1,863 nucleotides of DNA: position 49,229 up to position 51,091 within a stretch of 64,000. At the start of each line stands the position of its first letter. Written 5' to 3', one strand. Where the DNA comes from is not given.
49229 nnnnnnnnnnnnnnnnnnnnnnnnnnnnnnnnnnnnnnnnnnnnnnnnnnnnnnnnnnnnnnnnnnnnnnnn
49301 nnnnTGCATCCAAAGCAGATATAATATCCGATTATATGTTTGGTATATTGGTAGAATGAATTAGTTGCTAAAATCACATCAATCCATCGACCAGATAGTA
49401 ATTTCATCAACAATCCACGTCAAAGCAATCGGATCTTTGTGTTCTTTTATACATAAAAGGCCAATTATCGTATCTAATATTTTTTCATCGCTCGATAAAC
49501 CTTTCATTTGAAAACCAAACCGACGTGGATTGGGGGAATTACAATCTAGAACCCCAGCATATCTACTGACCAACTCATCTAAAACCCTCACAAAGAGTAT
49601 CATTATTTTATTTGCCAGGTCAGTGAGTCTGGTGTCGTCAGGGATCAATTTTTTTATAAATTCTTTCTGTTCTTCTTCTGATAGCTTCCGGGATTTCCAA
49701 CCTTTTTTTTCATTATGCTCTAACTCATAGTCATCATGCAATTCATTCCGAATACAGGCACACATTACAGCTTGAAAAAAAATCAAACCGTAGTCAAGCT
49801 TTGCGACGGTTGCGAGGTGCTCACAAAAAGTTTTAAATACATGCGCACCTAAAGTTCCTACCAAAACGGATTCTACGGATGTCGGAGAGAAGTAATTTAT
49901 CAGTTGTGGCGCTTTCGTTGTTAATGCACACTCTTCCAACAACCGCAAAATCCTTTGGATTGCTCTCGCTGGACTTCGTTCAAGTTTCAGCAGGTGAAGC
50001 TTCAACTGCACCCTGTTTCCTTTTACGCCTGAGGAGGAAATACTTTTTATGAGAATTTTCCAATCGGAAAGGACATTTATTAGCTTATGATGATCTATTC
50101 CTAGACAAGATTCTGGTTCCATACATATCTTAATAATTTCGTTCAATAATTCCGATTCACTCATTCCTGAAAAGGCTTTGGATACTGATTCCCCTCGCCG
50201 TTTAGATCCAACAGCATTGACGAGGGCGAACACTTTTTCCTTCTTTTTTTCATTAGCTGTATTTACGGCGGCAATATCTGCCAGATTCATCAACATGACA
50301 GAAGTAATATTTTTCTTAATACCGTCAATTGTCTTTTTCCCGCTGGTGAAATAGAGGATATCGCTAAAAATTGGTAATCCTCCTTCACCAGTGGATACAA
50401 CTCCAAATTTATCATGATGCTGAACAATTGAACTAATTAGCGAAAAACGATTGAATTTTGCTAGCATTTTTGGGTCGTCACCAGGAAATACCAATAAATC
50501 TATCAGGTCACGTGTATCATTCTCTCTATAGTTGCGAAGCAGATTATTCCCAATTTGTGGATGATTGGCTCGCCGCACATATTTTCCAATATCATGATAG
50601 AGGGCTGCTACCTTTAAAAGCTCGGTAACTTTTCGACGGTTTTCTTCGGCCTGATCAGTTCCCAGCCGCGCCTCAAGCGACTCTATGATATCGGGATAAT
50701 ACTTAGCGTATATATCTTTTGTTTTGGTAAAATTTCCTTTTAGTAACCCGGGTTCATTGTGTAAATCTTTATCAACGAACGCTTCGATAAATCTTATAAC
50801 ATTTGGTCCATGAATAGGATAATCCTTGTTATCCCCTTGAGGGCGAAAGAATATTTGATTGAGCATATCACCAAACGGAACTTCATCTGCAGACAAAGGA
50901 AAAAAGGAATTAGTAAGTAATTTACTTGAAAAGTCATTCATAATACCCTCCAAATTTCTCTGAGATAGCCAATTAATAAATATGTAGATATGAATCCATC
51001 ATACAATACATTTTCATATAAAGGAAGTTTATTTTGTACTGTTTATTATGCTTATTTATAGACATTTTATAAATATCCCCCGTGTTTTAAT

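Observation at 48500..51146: AT-rich island carrying an HD-phosphohydrolase plus PIN-like two-gene cassette (candidate conflict or toxin system)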

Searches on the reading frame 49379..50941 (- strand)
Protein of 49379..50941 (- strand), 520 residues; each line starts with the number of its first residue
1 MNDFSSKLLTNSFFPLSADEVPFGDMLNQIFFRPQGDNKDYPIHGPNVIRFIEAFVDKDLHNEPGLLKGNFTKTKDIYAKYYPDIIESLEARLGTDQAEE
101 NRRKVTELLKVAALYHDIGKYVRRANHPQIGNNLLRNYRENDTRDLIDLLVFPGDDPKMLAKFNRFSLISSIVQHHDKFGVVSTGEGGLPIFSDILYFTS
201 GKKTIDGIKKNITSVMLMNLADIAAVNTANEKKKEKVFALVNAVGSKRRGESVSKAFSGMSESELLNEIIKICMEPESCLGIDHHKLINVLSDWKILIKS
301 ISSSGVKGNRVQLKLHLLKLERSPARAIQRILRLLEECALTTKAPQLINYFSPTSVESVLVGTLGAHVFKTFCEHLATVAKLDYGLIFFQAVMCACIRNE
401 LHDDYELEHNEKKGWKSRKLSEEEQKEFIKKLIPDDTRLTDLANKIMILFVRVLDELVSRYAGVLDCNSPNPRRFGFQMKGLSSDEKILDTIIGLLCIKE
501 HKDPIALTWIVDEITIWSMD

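Call 3: search_protein_families(library=pfam, proteins=[window:49379-50941:-], max_evalue=0.01)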
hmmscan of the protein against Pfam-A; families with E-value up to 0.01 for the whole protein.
window:49379-50941:- (520 aa): 2 families
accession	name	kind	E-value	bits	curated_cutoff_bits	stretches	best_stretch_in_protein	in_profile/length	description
PF01966.28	HD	-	4e-05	24.3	22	1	103-142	21-73/116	HD domain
PF24930.1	DUF7750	-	0.0084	16.4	27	0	213-258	6-45/65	Domain of unknown function (DUF7750)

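Call 4: search_protein_families(library=padloc, proteins=[window:49379-50941:-], max_evalue=0.1)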
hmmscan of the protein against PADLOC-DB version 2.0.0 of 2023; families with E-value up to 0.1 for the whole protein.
window:49379-50941:- (520 aa): 7 families
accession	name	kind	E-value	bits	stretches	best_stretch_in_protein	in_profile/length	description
PDLC01293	Cas10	-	0.00039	17.5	1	109-149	1-46/577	CAS-III; effector_LS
PDLC00940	Cas3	-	0.00083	17.6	1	86-121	19-45/178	CRISPR-associated endonuclease Cas3-HD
PDLC01444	Cas10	-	0.0063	13.4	1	107-253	5-74/605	CAS-III; effector_LS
PDLC01254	Cas3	-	0.0064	14.7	1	95-123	25-47/164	CAS-I; effector_G3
PDLC01378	Cas3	-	0.0082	14.5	1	83-122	17-51/174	CAS-I; effector_G3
PDLC01739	Cas10a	-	0.023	11.1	1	109-148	7-49/731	-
PDLC01456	Cas3a2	-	0.044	11.9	1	99-123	40-64/207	CAS-I; effector_G3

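Call 6: find_homologous_proteins(query=window:49379-50941:-)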
Query window:49379-50941:- (520 aa): 161 proteins with E <= 0.001 among 8000 candidates; the best 120 are listed.
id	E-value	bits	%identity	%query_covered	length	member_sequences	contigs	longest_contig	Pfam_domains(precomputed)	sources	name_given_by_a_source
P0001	0.0e+0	1176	100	100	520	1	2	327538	-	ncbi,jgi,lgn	ncbi:MAG: HD domain-containing protein [Anaerolineales bacterium]|jgi:hypothetical protein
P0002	3.7e-262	889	75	100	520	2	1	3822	-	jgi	jgi:hypothetical protein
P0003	7.0e-259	878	75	100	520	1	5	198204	-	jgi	jgi:hypothetical protein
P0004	6.4e-217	739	66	100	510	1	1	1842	-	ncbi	-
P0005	4.2e-198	677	60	99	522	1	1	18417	-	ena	-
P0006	5.5e-193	661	59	99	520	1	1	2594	-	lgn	-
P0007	6.4e-187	641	55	100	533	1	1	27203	-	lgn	-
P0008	1.3e-180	620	53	100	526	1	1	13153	-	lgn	-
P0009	5.8e-178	611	55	99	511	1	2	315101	PF01966.29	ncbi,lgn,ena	-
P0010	2.9e-173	595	54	99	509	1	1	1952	PF01966.29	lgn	-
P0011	1.1e-171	590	52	99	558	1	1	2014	PF01966.29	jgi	jgi:hypothetical protein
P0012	4.2e-169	582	52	99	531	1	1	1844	PF01966.29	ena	-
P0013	1.1e-168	580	55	98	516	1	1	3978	PF01966.29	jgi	jgi:hypothetical protein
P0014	1.2e-168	580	54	99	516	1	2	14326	PF01966.29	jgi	jgi:HD domain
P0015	2.6e-165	569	53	99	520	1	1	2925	PF01966.29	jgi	jgi:hypothetical protein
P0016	1.1e-164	567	52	99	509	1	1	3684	PF01966.29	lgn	-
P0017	2.2e-163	563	52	99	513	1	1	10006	PF01966.29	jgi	jgi:hypothetical protein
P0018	9.7e-162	557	52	99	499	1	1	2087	PF01966.29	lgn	-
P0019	2.5e-161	556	53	99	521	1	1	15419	PF01966.29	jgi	jgi:hypothetical protein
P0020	1.3e-160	554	52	99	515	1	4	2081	PF01966.29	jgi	-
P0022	1.9e-159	550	53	99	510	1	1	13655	-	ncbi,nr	ncbi:MAG TPA: HD domain-containing protein [Anaerolineales bacterium]|nr:HD domain-containing protei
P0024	1.9e-157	543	51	99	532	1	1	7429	PF01966.29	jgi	jgi:hypothetical protein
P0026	4.2e-157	542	52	99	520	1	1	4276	PF01966.29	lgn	-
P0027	1.1e-156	541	50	100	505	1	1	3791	PF01966.29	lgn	-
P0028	1.3e-155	537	51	99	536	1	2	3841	PF01966.29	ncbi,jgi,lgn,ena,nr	ncbi:HD domain-containing protein [Patescibacteria group bacterium]|nr:HD domain-containing protein 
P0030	1.7e-155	537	52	99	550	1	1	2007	PF01966.29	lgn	-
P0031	9.3e-153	528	52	99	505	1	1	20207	PF01966.29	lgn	-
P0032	5.1e-152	525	50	96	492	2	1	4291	PF01966.29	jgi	-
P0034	6.7e-150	518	50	100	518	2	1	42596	PF01966.29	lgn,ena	-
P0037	1.0e-148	515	52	99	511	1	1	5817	PF01966.29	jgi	jgi:hypothetical protein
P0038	1.5e-147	511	50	99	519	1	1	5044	PF01966.29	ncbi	ncbi:MAG: HD domain-containing protein [Terracidiphilus sp.]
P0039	2.0e-146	507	54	84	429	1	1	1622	PF01966.29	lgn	-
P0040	4.2e-146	506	52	95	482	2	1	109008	PF01966.29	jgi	jgi:hypothetical protein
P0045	2.4e-143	497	51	99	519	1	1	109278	PF01966.29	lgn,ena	-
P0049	1.3e-140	488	58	80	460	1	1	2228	PF01966.29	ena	-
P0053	6.3e-138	479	48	99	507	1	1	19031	PF01966.29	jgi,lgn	jgi:hypothetical protein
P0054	2.8e-137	477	47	99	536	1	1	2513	PF01966.29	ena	-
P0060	2.8e-133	464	52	81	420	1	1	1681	PF01966.29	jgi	jgi:putative nucleotidyltransferase with HDIG domain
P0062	1.4e-131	458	44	100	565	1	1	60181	-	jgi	jgi:hypothetical protein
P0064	3.0e-131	457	46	99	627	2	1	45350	PF01966.29,PF19964.6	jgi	jgi:hypothetical protein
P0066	2.4e-127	444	44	99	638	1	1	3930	PF01966.29,PF19964.6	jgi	jgi:hypothetical protein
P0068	9.2e-126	439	44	99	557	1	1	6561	PF01966.29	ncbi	ncbi:MAG: HD domain-containing protein [Verrucomicrobiota bacterium]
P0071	7.0e-124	433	44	99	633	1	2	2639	PF01966.29,PF19964.6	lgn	-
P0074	1.1e-122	429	43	99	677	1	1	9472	PF01966.29,PF19964.6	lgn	-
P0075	3.8e-120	420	43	98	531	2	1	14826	PF01966.29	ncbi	-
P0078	1.8e-117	411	42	99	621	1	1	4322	PF01966.29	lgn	-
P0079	2.9e-117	411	42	98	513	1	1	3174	PF01966.29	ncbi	-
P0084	1.8e-109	385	41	98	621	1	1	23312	PF01966.29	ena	-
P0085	5.9e-107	377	40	100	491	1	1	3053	PF01966.29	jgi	jgi:hypothetical protein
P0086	3.5e-105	371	40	100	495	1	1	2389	PF01966.29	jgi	-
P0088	2.6e-102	361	39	100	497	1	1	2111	PF01966.29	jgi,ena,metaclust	metaclust:\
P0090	5.7e-102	360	40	98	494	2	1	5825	PF01966.29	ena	-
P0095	7.8e-96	340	52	65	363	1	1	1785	PF01966.29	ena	-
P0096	1.3e-95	339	36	98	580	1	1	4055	PF01966.29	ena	-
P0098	3.2e-93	331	40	86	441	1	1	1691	PF01966.29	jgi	jgi:hypothetical protein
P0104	3.7e-90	321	50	63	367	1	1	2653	PF01966.29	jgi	jgi:HD domain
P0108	6.2e-84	301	41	77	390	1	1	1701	PF01966.29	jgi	-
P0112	6.6e-74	268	50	53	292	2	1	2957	PF01966.29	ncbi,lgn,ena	-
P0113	7.5e-74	268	50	53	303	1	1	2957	PF01966.29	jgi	jgi:putative nucleotidyltransferase with HDIG domain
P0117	2.5e-65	239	40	66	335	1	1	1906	PF01966.29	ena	-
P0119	1.2e-59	221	35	73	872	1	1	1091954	PF01966.29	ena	-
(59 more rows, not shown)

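Call 8: search_protein_families(library=ncbifam, proteins=[window:49379-50941:-], max_evalue=1)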
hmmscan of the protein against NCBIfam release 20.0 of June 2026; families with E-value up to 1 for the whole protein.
window:49379-50941:- (520 aa): 7 families
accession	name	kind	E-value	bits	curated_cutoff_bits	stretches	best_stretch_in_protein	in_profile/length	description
TIGR00277.1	HDIG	domain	4.7e-05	23.2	27.6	1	106-141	27-71/84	HDIG domain-containing metalloprotein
TIGR01596.1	cas3_HD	equivalog_domain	0.0031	17.6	43.45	1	86-121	19-45/178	CRISPR-associated endonuclease Cas3''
TIGR03319.1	RNase_Y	equivalog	0.012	14.2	454.35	1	107-142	353-391/514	ribonuclease Y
NF002895.0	PRK03381.1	equivalog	0.024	12.7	631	1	104-137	439-473/782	[protein-PII] uridylyltransferase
NF001265.0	PRK00227.1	equivalog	0.056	11.6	799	1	107-136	403-431/693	[protein-PII] uridylyltransferase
NF033726.0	borfam52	equivalog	0.075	12.9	30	1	191-249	51-106/171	P52 family lipoprotein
NF045665.1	NTPtran_DVU1551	equivalog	0.15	11.1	315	1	101-138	240-275/359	DVU_1551 family NTP transferase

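Call 10: search_protein_families(library=pfam, proteins=[P0064, P0074, P0119], max_evalue=0.01)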
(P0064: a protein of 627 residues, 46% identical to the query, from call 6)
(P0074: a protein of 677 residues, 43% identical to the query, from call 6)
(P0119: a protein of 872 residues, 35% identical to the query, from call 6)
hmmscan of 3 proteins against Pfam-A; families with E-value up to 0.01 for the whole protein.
P0064 (627 aa): 2 families
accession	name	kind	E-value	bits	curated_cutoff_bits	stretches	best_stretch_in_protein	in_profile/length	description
PF19964.5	EAD11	-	4.9e-09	36.5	26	1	4-80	2-79/80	Effector-associated domain 11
PF01966.28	HD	-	2.2e-06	28.4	22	1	204-245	24-82/116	HD domain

P0074 (677 aa): 3 families
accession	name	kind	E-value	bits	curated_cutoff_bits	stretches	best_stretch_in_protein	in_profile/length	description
PF19964.5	EAD11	-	5.1e-10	39.6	26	1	11-84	5-79/80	Effector-associated domain 11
PF01966.28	HD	-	2.1e-05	25.2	22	1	229-269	22-75/116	HD domain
PF21447.3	Ppx-GppA_III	-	0.0032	17.7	27.3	1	224-264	40-80/177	Ppx/GppA phosphatase, domain III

P0119 (872 aa): 1 family
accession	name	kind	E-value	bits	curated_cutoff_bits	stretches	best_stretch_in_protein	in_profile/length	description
PF01966.28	HD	-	9.9e-07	29.5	22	1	138-201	22-87/116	HD domain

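Call 11: find_encoding_contigs(protein=P0003, flank=8000, max_places=3)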
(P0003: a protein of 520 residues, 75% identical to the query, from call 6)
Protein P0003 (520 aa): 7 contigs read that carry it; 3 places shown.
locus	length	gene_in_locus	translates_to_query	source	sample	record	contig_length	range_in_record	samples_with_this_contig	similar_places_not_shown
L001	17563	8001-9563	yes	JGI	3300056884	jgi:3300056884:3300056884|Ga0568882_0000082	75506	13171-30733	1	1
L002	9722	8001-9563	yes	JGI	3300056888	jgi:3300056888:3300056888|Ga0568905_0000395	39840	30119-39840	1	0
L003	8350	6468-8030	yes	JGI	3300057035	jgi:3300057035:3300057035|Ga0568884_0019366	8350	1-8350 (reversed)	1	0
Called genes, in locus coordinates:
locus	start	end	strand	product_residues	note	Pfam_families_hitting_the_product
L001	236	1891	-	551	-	PF00884:Sulfatase (weak)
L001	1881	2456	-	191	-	PF01863:YgjP-like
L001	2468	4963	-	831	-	PF01935:DUF87 (weak)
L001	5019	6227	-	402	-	PF13088:BNR_2 (faint), PF14870:PSII_BNR (faint), PF15902:Sortilin-Vps10 (weak), PF02012:BNR (faint)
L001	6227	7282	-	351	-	PF11495:TrmB_EBD_N (faint), PF13091:PLDc_2, PF07894:SACK1 (faint), PF00614:PLDc (faint), PF13091:PLDc_2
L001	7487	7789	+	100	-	-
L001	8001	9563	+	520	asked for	-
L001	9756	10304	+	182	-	-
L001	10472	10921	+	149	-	-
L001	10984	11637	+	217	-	-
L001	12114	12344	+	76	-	-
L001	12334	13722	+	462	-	-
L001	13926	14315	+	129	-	PF20118:DUF6508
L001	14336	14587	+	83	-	-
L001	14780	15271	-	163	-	PF13302:Acetyltransf_3, PF00583:Acetyltransf_1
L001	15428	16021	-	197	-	PF06863:DUF1254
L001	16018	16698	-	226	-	PF06742:DUF1214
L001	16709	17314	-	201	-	PF06863:DUF1254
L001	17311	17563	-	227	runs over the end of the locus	PF06742:DUF1214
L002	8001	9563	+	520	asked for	-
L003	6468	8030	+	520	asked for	-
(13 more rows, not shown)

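Call 16: find_related_loci(query=A1, collection=genome_contigs, flank=8000)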
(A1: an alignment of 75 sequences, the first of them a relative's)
Query A1 (520 aa) in genome_contigs; peptide patterns used: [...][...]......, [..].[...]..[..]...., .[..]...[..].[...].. (x = any residue, [..] = any of these).
68 stretches matched a pattern; 15 encode a relative of the query (tblastn E <= 1e-3); 14 distinct loci.
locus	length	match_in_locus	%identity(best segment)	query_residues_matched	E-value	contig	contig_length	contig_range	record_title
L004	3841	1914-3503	51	4-520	4e-174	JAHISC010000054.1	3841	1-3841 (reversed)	MAG: Patescibacteria group bacterium isolate MM_PC_MetaG.mb.155 MM_PC_MetaG.mb.155_k141_602690, whole genome shotgun seq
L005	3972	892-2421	51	4-520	3e-172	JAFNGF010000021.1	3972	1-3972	MAG: Planctomycetota bacterium isolate bin_34 PROKKA_contig000021, whole genome shotgun sequence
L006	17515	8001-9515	47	5-520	4e-146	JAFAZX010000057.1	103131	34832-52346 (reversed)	MAG: Acidobacteriota bacterium isolate CP_BM_RX_R9_16 BM_RX_R9_k147_1007696, whole genome shotgun sequence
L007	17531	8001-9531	50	4-520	3e-145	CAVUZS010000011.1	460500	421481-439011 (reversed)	MAG: uncultured Chloroflexia bacterium isolate MFD04492.bin.2.97 genome assembly, contig: contig_31819, whole genome sho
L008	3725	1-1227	54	107-520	9e-149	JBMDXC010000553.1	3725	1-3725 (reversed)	MAG: Candidatus Entotheonellaceae bacterium isolate FBaNitSoil1_14 FBaNitSoil1_contig553, whole genome shotgun sequence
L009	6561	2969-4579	44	4-520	2e-134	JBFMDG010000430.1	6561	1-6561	MAG: Verrucomicrobiota bacterium isolate MAG213 MAG213_430, whole genome shotgun sequence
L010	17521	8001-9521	44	1-520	3e-129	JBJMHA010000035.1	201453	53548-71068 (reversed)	MAG: Thermoanaerobaculia bacterium isolate H1_16_all_fractions_metab_conc_6_69_19 k255_1742486, whole genome shotgun seq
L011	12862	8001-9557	43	14-520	1e-128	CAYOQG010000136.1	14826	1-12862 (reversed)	MAG TPA_asm: uncultured Phycisphaeraceae bacterium isolate SRP323688_co1_276 genome assembly, contig: NODE_6391_length_1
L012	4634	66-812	49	261-520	4e-73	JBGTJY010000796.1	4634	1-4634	MAG: Candidatus Hydrogenedentales bacterium isolate JTS-RE30 k141_11838292, whole genome shotgun sequence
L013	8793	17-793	48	261-520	3e-68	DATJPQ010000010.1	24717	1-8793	MAG TPA_asm: Opitutaceae bacterium isolate SMAG_U14917 k141_1981121, whole genome shotgun sequence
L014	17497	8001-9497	48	8-520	5e-140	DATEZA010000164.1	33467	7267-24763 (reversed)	MAG TPA_asm: Thermoanaerobaculia bacterium isolate SMAG_U8461 k141_1682112, whole genome shotgun sequence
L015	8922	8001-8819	47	8-279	1e-64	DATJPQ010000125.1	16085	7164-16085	MAG TPA_asm: Opitutaceae bacterium isolate SMAG_U14917 k141_2086013, whole genome shotgun sequence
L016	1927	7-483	58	76-233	3e-55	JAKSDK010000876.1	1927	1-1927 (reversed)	MAG: Phycisphaerales bacterium isolate MAG.67 k141_199854, whole genome shotgun sequence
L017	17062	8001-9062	29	98-520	2e-41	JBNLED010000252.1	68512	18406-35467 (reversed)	MAG: Polyangia bacterium isolate C1C2.bin.34.orig k141_2645907, whole genome shotgun sequence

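Call 25: predict_structure(alignment_id=A1)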
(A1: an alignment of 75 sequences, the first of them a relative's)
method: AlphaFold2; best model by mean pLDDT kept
length: 520 residues; sequences in the alignment: 75
mean_pLDDT: 95.7   pTM: 0.94
mean pLDDT of the five models: 95.7, 95.6, 95.2, 95.1, 95.1
residues with pLDDT >= 90: 488; 70-90: 27; 50-70: 5; < 50: 0
segments of 3 or more residues with pLDDT < 50: none
pLDDT, mean of each block of 10 residues (from residue 1): 86 96 98 93 98 96 96 97 97 91 96 98 95 97 97 92 96 98 98 83 92 98 98 97 97 97 98 98 98 98 95 97 98 98 97 98 97 97 96 98 95 96 95 88 98 97 91 95 92 97 97 95
secondary structure, 60 per line:
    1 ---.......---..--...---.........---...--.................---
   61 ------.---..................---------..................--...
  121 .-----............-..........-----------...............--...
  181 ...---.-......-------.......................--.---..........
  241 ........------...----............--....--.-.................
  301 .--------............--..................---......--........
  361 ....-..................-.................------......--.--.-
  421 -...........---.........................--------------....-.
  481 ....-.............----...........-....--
elements in order: H4-8 H24-32 H41-57 H71-88 H98-115 H118-121 H127-138 H140-149 H161-175 H178-183 H189-194 H202-224 H231-248 H262-273 H284-301 H310-321 H324-341 H345-350 H353-364 H366-378 E379-383 H385-401 H408-413 H422-432 H436-460 E475-478 H480-484 H486-498 H503-513 E515-518

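Call 35: find_encoding_contigs(protein=P0064, flank=10000, max_places=2)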
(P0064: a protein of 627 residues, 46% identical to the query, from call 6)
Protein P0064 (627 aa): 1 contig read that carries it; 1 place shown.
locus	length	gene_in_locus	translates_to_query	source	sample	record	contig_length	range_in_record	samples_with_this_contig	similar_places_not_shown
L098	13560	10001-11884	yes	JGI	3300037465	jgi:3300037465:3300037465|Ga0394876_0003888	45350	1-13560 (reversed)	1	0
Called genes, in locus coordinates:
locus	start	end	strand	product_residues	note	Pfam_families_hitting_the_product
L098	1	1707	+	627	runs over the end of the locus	PF13414:TPR_11 (weak), PF14559:TPR_19 (faint), PF07676:PD40 (faint), PF18067:Lipase_C (faint)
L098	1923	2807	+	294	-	PF01040:UbiA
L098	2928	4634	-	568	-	PF01019:G_glu_transpept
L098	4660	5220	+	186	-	-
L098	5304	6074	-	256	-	-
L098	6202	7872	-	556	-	PF00005:ABC_tran, PF02463:SMC_N (faint), PF13173:AAA_14 (faint), PF13555:AAA_29 (faint), PF13304:AAA_21 (faint), PF12848:ABC_tran_Xtn, PF00005:ABC_tran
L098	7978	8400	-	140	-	PF13474:SnoaL_3 (weak), PF14534:DUF4440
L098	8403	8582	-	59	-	-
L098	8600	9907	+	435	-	PF00696:AA_kinase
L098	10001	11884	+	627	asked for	PF19964:EAD11, PF01966:HD (weak)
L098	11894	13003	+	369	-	PF09411:PagL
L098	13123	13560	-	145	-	?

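Call 38: find_encoding_contigs(protein=P0009, flank=7000, max_places=1)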
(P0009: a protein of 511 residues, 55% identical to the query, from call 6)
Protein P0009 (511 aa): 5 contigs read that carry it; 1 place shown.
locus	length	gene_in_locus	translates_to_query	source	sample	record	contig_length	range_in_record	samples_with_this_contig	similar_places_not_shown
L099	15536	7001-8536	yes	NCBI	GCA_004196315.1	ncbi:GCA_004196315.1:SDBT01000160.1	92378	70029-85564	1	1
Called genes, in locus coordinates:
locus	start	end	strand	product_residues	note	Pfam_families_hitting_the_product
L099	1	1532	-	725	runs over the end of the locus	PF21710:Spt6_S1 (faint), PF17092:PCB_OB (faint), PF00575:S1 (weak), PF13509:S1_2 (faint), PF23459:S1_RRP5 (faint), PF00575:S1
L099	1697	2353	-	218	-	PF01553:Acyltransferase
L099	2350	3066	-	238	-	PF02224:Cytidylate_kin, PF13189:Cytidylate_kin2, PF13207:AAA_17 (faint), PF13238:AAA_18 (weak)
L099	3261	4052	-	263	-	PF00497:SBP_bac_3, PF10613:Lig_chan-Glu_bd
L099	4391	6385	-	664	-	PF00330:Aconitase, PF00694:Aconitase_C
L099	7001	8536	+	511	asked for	PF01966:HD (weak)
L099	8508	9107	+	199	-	PF04977:DivIC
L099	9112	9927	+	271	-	PF11967:RecO_N, PF02565:RecO_C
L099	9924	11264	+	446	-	PF00587:tRNA-synt_2b, PF03129:HGTP_anticodon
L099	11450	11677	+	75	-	-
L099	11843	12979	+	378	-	PF02073:Peptidase_M29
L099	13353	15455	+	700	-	PF00515:TPR_1 (faint), PF07719:TPR_2 (faint), PF13181:TPR_8 (faint), PF13428:TPR_14 (faint), PF14559:TPR_19 (faint)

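Call 39: find_encoding_contigs(protein=P0045, flank=7000, max_places=1)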
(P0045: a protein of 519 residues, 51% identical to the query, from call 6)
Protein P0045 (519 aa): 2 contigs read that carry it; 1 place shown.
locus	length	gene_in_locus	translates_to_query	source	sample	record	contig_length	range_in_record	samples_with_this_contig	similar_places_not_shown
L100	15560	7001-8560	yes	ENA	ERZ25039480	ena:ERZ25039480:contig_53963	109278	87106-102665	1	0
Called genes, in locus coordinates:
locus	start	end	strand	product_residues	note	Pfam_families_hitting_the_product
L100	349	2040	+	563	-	PF25183:OMP_b-brl_4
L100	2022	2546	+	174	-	-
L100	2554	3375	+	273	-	PF25183:OMP_b-brl_4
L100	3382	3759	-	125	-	PF02502:LacAB_rpiB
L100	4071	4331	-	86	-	PF02780:Transketolase_C, PF22613:Transketolase_C_1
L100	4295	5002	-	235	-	-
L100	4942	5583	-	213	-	PF00456:Transketolase_N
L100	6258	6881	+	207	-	PF00081:Sod_Fe_N, PF02777:Sod_Fe_C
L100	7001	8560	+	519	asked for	PF01966:HD (weak)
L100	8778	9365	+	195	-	-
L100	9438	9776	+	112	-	-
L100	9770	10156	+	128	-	-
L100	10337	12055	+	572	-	PF13506:Glyco_transf_21, PF00535:Glycos_transf_2, PF13641:Glyco_tranf_2_3, PF13632:Glyco_trans_2_3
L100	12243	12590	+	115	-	PF05973:Gp49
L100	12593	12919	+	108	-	PF13744:HTH_37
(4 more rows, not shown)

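Call 40: find_encoding_contigs(protein=P0062, flank=7000, max_places=1)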
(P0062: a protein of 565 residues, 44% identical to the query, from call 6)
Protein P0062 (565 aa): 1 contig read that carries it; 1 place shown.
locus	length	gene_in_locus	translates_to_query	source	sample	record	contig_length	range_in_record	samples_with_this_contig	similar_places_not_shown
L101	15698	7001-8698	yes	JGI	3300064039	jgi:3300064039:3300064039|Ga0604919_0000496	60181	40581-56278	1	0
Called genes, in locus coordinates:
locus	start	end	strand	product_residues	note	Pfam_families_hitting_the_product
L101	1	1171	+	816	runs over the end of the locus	PF07635:PSCyt1, PF07583:PSCyt2, PF07587:PSD1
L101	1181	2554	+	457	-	PF07394:DUF1501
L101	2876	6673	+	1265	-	PF04563:RNA_pol_Rpb2_1, PF04561:RNA_pol_Rpb2_2, PF04565:RNA_pol_Rpb2_3, PF10385:RNA_pol_Rpb2_45, PF00562:RNA_pol_Rpb2_6, PF04560:RNA_pol_Rpb2_7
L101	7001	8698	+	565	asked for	-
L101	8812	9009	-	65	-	PF15919:HicB_lk_antitox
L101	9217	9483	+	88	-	-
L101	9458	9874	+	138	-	-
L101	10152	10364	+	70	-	PF07927:HicA_toxin (weak)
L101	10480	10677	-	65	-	PF15919:HicB_lk_antitox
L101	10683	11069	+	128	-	PF02604:PhdYeFM_antitox (weak)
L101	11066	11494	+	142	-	PF01850:PIN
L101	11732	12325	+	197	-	PF04542:Sigma70_r2, PF08281:Sigma70_r4_2, PF04545:Sigma70_r4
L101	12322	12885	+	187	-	-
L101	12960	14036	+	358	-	PF20030:bpMoxR, PF07726:AAA_3, PF07728:AAA_5, PF17863:AAA_lid_2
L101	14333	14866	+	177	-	PF06210:DUF1003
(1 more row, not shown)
